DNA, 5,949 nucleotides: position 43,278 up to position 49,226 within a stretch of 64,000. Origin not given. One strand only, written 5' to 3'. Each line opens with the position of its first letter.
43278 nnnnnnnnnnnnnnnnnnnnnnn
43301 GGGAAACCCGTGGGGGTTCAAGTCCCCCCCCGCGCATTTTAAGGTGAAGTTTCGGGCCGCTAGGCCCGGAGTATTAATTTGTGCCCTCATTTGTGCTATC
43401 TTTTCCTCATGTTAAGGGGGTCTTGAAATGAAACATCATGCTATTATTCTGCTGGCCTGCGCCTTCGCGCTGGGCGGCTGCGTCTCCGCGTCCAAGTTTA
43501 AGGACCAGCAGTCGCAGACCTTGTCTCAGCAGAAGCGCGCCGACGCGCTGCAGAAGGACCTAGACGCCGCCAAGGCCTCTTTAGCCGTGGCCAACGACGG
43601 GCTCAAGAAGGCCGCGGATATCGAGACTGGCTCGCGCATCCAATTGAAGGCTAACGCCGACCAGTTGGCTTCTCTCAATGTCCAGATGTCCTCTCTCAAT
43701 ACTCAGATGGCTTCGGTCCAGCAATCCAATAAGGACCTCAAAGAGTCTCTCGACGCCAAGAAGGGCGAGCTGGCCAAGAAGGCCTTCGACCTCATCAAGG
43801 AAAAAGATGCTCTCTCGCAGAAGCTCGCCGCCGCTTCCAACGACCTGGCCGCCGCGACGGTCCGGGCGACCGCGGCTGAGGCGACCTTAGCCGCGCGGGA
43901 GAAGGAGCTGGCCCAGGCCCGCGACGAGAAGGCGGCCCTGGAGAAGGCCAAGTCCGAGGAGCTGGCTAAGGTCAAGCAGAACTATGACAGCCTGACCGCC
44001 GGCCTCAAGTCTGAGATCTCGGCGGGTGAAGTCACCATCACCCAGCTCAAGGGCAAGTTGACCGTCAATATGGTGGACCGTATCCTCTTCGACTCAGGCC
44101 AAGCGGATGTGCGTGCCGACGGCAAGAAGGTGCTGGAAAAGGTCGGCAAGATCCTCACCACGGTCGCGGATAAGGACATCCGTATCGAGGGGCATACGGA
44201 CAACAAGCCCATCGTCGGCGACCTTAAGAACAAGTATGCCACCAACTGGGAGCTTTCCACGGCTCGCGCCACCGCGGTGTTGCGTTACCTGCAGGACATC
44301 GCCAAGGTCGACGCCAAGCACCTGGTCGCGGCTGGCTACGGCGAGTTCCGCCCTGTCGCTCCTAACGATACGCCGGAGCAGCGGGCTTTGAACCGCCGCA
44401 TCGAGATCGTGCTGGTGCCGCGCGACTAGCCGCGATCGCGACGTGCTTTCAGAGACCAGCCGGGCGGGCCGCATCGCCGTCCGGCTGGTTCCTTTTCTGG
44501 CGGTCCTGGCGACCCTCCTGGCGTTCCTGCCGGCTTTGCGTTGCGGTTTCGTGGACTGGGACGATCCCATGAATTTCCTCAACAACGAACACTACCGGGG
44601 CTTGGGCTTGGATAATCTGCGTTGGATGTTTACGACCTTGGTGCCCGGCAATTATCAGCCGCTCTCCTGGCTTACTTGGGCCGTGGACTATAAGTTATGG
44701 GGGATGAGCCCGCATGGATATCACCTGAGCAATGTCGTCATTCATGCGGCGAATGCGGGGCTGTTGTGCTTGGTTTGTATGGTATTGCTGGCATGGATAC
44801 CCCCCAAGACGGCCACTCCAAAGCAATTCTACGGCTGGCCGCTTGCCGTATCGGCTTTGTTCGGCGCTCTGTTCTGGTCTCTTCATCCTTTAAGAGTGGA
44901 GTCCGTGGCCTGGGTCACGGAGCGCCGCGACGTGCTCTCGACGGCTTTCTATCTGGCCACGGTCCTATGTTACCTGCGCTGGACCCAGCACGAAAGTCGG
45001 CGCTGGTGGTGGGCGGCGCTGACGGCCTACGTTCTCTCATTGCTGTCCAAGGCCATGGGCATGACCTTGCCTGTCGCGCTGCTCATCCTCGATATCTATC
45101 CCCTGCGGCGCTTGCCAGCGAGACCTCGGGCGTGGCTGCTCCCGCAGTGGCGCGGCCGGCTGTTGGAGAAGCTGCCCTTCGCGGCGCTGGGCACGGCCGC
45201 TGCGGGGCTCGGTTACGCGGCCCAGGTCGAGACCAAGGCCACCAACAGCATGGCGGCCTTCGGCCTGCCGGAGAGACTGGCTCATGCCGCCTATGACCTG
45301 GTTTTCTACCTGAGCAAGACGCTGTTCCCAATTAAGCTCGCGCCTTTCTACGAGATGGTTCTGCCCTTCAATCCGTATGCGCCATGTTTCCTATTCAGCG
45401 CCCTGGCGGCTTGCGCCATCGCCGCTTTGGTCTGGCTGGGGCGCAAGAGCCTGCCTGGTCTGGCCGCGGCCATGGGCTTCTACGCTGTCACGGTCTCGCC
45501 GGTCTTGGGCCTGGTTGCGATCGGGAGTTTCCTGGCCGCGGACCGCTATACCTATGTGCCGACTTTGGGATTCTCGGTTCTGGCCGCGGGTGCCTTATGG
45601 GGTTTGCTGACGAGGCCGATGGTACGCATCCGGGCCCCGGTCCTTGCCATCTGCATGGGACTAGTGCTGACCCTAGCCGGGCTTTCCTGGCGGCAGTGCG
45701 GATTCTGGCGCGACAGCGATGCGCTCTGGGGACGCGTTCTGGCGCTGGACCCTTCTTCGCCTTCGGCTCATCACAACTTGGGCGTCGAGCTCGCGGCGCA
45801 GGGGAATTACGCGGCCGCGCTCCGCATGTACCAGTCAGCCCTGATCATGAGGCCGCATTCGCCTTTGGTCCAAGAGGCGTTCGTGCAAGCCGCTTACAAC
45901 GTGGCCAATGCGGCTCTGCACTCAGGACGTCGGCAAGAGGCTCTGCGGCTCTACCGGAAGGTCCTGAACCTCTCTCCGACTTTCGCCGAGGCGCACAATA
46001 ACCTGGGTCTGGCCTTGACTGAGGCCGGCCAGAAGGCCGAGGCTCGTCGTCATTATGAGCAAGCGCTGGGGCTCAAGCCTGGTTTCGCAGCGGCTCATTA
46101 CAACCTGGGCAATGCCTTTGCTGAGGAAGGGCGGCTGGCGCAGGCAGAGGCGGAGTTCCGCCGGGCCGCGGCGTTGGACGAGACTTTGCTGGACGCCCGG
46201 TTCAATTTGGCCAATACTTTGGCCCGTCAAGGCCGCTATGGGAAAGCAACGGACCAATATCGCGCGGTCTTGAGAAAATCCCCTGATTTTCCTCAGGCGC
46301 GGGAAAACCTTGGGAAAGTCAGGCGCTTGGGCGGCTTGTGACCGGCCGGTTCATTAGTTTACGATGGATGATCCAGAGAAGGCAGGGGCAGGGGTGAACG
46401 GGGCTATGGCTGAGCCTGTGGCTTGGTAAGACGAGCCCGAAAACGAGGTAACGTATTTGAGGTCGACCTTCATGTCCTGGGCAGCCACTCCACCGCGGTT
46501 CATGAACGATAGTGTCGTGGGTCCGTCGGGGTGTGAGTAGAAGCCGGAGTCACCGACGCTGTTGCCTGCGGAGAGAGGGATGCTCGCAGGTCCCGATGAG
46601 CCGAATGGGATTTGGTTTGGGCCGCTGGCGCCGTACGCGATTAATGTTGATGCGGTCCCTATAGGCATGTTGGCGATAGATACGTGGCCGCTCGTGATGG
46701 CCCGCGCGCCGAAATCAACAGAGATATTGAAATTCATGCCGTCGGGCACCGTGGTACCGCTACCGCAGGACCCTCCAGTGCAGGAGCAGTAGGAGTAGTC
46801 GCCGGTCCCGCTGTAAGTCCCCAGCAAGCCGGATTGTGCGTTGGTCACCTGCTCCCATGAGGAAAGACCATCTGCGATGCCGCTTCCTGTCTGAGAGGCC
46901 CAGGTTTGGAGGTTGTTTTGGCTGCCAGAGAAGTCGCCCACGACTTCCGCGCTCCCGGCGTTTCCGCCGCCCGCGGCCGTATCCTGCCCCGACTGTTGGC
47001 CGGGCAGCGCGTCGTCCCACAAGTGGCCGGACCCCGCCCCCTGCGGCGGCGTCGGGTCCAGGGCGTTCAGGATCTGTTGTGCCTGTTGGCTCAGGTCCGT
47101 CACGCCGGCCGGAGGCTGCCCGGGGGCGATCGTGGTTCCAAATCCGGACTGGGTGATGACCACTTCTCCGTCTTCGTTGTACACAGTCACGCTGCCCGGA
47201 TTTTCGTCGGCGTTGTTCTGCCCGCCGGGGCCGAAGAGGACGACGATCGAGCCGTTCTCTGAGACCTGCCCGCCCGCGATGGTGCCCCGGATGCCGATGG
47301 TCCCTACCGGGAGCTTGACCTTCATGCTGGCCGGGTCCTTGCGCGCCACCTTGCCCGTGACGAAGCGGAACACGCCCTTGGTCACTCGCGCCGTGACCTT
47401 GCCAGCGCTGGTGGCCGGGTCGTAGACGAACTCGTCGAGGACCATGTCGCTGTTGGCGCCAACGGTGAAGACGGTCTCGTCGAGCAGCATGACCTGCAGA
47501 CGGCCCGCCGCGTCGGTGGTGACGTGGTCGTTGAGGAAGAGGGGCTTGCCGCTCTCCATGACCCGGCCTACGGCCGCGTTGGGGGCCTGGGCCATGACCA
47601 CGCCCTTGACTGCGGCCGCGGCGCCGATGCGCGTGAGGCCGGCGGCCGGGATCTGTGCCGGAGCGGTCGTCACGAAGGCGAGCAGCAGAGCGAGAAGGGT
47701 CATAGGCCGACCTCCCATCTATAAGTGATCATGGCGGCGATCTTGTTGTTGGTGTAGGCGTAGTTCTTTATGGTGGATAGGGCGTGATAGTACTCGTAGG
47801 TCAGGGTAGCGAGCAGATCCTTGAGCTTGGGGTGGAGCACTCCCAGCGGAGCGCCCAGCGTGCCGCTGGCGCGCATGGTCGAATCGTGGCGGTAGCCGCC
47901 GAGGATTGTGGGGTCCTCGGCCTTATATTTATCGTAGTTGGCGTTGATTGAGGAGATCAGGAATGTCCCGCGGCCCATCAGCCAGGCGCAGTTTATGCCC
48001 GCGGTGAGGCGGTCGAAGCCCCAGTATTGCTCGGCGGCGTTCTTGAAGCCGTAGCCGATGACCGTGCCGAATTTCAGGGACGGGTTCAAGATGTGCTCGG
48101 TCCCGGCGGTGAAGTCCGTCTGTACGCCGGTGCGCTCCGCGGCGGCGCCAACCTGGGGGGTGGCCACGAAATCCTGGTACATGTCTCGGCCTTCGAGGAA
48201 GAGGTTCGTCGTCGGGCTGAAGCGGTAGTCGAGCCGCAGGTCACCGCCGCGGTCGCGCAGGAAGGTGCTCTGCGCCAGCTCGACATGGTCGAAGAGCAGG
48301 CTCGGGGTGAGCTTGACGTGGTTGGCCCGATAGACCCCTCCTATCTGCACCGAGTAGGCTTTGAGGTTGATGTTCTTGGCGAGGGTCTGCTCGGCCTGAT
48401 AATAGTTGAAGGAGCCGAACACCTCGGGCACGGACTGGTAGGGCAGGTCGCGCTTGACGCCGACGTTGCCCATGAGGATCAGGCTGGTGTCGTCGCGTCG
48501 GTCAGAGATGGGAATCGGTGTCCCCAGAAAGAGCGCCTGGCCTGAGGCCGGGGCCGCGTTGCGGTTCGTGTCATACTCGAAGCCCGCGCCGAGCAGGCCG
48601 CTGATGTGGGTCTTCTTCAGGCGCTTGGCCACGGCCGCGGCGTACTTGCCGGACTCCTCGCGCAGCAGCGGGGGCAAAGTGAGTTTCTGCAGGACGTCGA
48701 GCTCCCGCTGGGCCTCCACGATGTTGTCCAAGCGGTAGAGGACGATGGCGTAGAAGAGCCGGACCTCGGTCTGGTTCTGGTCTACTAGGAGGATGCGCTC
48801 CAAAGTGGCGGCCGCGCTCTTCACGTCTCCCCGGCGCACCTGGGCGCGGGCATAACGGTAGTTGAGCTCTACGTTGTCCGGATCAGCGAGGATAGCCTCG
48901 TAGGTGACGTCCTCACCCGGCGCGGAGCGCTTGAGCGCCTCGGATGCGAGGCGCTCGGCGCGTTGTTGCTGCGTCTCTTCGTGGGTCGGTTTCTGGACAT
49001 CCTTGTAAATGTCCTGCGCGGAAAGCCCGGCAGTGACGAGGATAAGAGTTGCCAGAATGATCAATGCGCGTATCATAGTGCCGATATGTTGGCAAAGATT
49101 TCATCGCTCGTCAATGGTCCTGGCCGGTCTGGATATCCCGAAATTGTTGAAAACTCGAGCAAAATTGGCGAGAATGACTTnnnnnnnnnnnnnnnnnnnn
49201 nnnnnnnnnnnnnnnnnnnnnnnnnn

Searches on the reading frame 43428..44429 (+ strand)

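Call 63: search_protein_families(library=pfam, proteins=[window:43428-44429:+], max_evalue=0.00001)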
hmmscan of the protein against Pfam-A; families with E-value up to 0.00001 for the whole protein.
window:43428-44429:+ (333 aa): 1 family
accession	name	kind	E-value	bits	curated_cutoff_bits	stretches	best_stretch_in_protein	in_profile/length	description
PF00691.25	OmpA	-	5e-19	68.9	27.2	1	220-323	1-98/98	OmpA family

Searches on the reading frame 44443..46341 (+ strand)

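Call 63: search_protein_families(library=pfam, proteins=[window:44443-46341:+], max_evalue=0.00001)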
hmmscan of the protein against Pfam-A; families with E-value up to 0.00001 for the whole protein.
window:44443-46341:+ (632 aa): 16 families
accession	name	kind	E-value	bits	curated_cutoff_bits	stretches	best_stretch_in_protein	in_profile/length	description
PF13414.12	TPR_11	-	2e-33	114.2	26.8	3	522-563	1-42/42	TPR repeat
PF07719.23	TPR_2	-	1.5e-32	109.4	27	1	515-547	1-33/34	Tetratricopeptide repeat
PF00515.34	TPR_1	-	4.1e-29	99.6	27.8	1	515-548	1-34/34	Tetratricopeptide repeat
PF13432.12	TPR_16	-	2e-22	79.7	32.7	2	521-579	3-61/65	Tetratricopeptide repeat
PF13431.12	TPR_17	-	3.5e-22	77.2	24.4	0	503-535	1-33/34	Tetratricopeptide repeat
PF13181.12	TPR_8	-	2.6e-19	68.1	25.7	0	515-546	1-32/34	Tetratricopeptide repeat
PF14559.12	TPR_19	-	5.8e-18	65.4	25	1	525-577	1-53/68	Tetratricopeptide repeat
PF13428.12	TPR_14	-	5.8e-17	60.9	23.5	0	584-625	2-43/44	Tetratricopeptide repeat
PF13424.12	TPR_12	-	4.6e-16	59.2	30.1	1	483-544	5-74/77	Tetratricopeptide repeat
PF13176.12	TPR_7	-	3.8e-14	51.9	27.9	0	485-512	3-30/36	Tetratricopeptide repeat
PF13374.12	TPR_10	-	2.9e-12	46.6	27.5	0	519-542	6-29/42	Tetratricopeptide repeat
PF24575.1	TPR_Slam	-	2.8e-10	41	35.2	0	485-537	51-103/104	Surface lipoprotein assembly modifier, N-terminal TPR repeats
PF07721.20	TPR_4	-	5e-10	39.4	27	0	440-463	1-24/26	Tetratricopeptide repeat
PF13174.12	TPR_6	-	6.4e-07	30.1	26.3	0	584-615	1-32/33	Tetratricopeptide repeat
PF25063.1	ARM_TT21_C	-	1.2e-06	29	35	0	427-515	116-198/209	Tetratricopeptide repeat protein 21 C-terminal ARM domain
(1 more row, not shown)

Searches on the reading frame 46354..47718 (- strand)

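Call 63: search_protein_families(library=pfam, proteins=[window:46354-47718:-], max_evalue=0.00001)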
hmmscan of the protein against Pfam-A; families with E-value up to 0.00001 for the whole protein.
window:46354-47718:- (454 aa): 1 family
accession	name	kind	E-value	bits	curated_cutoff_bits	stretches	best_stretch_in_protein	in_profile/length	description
PF04773.18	FecR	-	3.3e-08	34.3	24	1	65-155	2-83/97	FecR protein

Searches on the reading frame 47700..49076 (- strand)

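Call 63: search_protein_families(library=pfam, proteins=[window:47700-49076:-], max_evalue=0.00001)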
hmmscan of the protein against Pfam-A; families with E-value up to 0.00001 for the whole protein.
window:47700-49076:- (458 aa): 1 family
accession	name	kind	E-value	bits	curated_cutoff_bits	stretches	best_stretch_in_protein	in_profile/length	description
PF14559.12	TPR_19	-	3.1e-08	34.3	25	1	60-108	16-64/68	Tetratricopeptide repeat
